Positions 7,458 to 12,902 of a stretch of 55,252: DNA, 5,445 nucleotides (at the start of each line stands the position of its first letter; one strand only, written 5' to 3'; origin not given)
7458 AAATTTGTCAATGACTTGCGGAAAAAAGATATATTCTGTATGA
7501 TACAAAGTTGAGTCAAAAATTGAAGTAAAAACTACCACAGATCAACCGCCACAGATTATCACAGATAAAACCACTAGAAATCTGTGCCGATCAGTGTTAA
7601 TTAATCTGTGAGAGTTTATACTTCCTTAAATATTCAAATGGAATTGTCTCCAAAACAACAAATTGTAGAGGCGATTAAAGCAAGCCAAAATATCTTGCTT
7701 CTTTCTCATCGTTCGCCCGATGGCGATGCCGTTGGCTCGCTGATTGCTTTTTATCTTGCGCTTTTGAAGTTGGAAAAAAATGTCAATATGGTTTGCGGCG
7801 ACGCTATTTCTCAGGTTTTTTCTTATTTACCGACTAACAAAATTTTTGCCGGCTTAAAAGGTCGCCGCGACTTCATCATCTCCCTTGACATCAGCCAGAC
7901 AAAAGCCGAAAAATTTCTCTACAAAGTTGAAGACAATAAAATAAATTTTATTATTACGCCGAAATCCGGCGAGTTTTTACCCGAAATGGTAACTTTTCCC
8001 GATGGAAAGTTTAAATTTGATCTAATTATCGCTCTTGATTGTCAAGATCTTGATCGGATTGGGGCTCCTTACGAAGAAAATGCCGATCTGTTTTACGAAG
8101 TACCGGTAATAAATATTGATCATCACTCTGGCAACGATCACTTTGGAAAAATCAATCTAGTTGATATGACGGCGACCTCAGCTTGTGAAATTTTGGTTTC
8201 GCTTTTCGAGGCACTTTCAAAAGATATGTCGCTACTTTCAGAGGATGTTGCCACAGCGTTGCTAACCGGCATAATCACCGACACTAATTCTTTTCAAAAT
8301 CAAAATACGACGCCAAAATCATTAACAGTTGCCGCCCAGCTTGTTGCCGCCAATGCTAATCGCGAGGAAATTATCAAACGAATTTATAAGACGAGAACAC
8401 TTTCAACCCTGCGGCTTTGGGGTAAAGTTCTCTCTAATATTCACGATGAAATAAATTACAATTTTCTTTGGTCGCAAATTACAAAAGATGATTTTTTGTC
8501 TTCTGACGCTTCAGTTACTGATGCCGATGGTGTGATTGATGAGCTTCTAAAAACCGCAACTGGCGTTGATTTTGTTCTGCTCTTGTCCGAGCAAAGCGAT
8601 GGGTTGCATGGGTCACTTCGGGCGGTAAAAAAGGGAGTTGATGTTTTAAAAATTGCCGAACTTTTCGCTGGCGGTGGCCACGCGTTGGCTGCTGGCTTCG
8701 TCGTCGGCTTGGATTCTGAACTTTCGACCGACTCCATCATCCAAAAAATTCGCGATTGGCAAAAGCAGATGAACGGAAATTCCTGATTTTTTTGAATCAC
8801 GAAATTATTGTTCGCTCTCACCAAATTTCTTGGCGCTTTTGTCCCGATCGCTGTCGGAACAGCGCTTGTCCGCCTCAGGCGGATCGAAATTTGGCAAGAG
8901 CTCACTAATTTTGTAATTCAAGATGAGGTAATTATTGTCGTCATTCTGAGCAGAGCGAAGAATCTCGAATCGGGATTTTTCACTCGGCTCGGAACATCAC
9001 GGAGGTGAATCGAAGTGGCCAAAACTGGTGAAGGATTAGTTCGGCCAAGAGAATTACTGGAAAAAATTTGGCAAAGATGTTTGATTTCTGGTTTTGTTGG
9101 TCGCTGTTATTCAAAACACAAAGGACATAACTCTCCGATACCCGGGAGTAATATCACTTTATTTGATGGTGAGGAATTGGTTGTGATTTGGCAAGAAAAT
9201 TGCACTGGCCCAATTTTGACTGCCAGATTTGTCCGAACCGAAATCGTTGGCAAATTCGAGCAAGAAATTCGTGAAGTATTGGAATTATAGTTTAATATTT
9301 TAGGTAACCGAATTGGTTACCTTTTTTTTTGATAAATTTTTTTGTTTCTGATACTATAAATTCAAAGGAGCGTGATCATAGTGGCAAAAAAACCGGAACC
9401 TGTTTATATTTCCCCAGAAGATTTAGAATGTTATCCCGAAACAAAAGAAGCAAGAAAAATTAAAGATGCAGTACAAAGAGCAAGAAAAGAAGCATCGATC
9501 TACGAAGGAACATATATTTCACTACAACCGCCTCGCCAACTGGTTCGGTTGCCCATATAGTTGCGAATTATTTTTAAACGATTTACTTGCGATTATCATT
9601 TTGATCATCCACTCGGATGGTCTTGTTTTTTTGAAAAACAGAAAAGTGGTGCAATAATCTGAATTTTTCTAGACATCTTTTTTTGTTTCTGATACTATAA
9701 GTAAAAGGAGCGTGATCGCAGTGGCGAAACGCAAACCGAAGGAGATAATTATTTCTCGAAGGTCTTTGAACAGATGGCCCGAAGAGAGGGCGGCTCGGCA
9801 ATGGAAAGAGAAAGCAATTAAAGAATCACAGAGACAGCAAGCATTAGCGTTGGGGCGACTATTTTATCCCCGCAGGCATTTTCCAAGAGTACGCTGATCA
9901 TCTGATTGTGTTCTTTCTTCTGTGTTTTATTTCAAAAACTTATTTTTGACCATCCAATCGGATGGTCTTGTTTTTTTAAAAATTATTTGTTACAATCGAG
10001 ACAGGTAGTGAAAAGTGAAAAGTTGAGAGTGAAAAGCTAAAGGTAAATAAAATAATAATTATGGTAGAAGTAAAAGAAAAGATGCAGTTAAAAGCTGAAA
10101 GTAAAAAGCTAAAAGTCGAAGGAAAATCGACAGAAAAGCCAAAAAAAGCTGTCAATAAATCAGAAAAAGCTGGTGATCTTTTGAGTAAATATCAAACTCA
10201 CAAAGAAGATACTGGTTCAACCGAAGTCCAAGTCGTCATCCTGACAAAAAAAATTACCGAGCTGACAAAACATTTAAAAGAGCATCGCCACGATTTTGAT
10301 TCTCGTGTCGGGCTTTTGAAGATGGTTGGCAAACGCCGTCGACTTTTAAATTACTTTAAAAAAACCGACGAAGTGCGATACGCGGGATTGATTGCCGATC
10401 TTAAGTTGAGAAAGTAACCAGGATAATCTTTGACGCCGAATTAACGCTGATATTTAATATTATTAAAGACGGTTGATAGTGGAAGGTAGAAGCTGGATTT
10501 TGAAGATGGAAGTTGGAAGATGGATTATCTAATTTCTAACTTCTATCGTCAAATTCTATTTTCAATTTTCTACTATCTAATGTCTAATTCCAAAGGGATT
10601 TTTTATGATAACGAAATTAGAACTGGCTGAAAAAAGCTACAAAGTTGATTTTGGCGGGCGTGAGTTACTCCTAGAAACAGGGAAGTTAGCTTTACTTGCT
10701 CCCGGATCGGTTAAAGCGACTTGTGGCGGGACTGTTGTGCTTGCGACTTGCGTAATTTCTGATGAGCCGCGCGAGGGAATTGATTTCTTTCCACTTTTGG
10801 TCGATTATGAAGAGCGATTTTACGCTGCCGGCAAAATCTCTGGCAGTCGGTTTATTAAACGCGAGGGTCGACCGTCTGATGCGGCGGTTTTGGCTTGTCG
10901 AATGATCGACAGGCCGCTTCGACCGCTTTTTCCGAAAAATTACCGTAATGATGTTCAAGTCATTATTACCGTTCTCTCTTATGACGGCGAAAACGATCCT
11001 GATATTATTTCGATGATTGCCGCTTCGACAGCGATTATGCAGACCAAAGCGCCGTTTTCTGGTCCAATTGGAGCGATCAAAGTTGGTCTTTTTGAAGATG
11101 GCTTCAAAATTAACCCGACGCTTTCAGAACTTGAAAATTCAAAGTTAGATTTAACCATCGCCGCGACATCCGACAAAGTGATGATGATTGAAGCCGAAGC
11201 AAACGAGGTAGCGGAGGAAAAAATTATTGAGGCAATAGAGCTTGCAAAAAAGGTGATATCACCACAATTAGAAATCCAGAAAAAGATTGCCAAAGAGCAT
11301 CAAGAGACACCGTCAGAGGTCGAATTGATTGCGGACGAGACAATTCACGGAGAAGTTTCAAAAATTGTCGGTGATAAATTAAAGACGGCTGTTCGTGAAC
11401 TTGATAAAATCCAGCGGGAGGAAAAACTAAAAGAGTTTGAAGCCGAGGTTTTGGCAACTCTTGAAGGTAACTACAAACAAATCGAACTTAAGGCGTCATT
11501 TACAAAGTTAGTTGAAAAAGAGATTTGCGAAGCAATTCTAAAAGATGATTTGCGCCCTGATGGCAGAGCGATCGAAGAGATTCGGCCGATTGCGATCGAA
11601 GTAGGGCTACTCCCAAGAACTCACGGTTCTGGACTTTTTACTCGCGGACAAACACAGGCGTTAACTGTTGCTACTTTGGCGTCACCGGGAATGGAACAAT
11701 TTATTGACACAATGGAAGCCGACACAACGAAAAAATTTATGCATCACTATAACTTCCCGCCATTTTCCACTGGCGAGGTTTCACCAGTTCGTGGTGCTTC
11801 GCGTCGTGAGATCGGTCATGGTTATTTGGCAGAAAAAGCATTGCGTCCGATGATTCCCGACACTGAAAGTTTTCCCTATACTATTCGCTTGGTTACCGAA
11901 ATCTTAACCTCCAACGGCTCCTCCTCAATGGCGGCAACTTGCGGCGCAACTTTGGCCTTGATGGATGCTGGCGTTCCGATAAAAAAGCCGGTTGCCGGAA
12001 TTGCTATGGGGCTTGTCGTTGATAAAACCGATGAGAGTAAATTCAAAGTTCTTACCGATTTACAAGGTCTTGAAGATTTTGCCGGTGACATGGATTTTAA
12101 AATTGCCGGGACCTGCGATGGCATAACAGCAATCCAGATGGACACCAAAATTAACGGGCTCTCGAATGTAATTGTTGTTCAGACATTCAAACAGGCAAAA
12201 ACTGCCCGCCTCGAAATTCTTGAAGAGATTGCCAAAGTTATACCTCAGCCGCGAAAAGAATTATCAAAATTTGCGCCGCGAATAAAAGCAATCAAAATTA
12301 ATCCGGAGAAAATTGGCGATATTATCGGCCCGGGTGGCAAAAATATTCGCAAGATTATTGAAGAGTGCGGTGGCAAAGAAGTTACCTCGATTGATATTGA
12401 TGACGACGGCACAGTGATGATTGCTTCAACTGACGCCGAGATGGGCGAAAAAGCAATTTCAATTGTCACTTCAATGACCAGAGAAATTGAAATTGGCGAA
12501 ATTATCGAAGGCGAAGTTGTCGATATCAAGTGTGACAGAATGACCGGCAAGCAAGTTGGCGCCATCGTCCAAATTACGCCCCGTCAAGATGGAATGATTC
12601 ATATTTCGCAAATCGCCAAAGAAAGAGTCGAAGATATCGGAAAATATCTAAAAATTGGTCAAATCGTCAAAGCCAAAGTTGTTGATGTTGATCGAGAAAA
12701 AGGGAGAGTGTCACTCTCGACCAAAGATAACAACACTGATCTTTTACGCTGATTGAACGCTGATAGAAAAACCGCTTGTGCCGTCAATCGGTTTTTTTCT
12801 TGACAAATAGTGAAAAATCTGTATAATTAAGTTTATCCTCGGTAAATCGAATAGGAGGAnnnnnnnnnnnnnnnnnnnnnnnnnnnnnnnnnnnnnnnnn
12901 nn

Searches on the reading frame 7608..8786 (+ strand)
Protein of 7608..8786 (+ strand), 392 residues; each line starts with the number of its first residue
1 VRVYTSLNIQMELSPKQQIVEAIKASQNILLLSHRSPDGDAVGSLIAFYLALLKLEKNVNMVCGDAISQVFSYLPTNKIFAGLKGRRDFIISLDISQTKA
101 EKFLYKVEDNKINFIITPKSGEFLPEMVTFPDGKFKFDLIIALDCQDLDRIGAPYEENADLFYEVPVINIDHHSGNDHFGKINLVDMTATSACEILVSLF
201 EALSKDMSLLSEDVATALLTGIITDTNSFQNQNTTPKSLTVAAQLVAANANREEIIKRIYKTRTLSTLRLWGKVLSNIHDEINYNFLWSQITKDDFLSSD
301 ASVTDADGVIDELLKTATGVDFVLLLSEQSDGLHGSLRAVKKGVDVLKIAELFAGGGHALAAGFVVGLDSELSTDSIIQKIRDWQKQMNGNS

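Call 10: search_protein_families(library=pfam, proteins=[window:7608-8786:+])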
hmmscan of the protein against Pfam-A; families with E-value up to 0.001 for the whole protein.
window:7608-8786:+ (392 aa): 2 families
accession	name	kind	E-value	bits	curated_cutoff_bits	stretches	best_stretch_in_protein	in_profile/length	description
PF01368.27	DHH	-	6.8e-18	65.6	28.1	1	28-222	1-125/125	DHH family, N-terminal domain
PF02272.25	DHHA1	-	6.9e-09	36.5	25.9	1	298-386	10-101/102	DHHA1 domain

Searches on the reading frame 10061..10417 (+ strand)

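Call 37: search_protein_families(library=pfam, proteins=[window:10061-10417:+], max_evalue=0.0001)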
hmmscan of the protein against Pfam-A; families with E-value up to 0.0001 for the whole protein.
window:10061-10417:+ (118 aa): 1 family
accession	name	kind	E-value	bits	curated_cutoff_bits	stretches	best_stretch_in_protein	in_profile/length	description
PF00312.27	Ribosomal_S15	-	6.3e-32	110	31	1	40-117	4-81/81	Ribosomal protein S15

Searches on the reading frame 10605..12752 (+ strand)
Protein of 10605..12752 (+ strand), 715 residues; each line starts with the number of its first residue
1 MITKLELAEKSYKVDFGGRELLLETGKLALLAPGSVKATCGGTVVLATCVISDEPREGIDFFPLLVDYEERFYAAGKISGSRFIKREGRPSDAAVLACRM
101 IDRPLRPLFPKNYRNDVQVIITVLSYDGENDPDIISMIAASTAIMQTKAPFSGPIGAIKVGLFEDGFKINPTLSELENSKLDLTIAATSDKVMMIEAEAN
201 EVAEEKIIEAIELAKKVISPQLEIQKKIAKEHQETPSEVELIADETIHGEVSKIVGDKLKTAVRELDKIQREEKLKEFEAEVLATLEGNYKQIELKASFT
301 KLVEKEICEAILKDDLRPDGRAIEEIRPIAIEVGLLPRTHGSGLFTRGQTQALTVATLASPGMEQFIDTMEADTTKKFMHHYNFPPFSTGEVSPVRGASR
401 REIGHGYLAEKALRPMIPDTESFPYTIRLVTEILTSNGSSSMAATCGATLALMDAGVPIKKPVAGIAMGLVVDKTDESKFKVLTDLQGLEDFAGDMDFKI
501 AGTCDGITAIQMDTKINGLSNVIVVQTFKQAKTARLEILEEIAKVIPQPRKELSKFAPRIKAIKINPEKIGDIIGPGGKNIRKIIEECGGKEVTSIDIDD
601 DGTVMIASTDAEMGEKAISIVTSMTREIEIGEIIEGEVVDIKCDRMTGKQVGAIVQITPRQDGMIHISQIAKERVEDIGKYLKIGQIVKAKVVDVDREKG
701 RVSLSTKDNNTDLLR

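Call 37: search_protein_families(library=pfam, proteins=[window:10605-12752:+], max_evalue=0.0001)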
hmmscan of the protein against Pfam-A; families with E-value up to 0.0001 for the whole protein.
window:10605-12752:+ (715 aa): 5 families
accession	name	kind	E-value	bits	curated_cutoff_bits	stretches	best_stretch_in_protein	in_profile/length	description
PF01138.27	RNase_PH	-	4.3e-56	189.3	25.5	2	325-458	1-130/130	3' exoribonuclease family, domain 1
PF03725.20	RNase_PH_C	-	5e-17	62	20.8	1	153-216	1-66/67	3' exoribonuclease family, domain 2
PF00575.29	S1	-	6.2e-15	55.8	22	1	628-707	2-74/74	S1 RNA binding domain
PF03726.19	PNPase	-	1e-08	35.9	24.6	1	247-321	2-80/81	Polyribonucleotide nucleotidyltransferase, RNA binding domain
PF00013.35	KH_1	-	5e-06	26.6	21.5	1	563-619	4-62/66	KH domain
